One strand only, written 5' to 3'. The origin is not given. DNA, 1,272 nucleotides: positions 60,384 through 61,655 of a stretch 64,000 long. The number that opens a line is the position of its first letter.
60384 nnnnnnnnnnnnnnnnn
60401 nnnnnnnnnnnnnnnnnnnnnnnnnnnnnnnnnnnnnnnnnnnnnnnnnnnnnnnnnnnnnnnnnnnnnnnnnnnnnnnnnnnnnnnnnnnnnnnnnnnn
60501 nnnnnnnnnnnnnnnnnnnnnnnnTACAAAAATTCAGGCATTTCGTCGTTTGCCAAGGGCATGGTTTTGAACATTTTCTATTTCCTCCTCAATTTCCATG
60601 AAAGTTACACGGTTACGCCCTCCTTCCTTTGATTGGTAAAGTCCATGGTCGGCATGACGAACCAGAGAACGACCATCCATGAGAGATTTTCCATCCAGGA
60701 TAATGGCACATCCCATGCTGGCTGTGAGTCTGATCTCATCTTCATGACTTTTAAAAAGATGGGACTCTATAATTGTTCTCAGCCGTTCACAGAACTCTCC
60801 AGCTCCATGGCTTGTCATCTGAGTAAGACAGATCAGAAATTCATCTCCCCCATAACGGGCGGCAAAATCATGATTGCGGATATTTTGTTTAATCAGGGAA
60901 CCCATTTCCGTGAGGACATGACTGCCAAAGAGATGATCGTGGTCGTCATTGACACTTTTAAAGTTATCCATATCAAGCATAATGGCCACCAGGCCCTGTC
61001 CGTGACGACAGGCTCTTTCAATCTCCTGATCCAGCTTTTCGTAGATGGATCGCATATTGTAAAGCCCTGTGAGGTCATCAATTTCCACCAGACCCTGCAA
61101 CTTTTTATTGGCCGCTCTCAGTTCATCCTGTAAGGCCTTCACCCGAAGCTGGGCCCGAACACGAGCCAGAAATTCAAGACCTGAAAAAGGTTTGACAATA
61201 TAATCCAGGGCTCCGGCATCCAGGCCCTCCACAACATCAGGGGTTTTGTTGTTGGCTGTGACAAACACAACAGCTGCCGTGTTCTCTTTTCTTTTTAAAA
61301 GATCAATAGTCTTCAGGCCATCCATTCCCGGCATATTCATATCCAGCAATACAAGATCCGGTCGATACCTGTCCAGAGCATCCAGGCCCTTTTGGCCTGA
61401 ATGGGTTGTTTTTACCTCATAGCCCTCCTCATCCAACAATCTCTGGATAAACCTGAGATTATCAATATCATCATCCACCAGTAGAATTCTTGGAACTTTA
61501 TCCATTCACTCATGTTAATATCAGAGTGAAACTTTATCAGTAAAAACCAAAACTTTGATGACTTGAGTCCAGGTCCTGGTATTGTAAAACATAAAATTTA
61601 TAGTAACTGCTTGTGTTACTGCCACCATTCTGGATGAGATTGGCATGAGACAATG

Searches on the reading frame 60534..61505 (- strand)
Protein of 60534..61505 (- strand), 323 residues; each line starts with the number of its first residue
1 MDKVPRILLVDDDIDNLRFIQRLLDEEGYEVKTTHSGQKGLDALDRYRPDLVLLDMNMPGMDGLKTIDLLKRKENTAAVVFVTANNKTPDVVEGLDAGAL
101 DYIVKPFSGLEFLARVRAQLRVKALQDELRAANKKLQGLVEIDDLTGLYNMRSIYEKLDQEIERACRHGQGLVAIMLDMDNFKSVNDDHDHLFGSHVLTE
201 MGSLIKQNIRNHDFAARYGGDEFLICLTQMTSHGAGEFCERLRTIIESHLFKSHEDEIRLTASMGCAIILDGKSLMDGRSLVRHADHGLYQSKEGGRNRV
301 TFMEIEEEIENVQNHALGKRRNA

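Call 62: search_protein_families(library=pfam, proteins=[window:60534-61505:-], max_evalue=0.001)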
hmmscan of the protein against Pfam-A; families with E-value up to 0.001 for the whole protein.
window:60534-61505:- (323 aa): 2 families
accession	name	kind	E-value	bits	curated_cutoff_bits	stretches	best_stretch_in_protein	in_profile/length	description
PF00990.26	GGDEF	-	1.1e-38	133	23.8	1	142-299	3-161/161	Diguanylate cyclase, GGDEF domain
PF00072.30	Response_reg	-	4.2e-31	107.8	30.2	1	7-116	1-110/111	Response regulator receiver domain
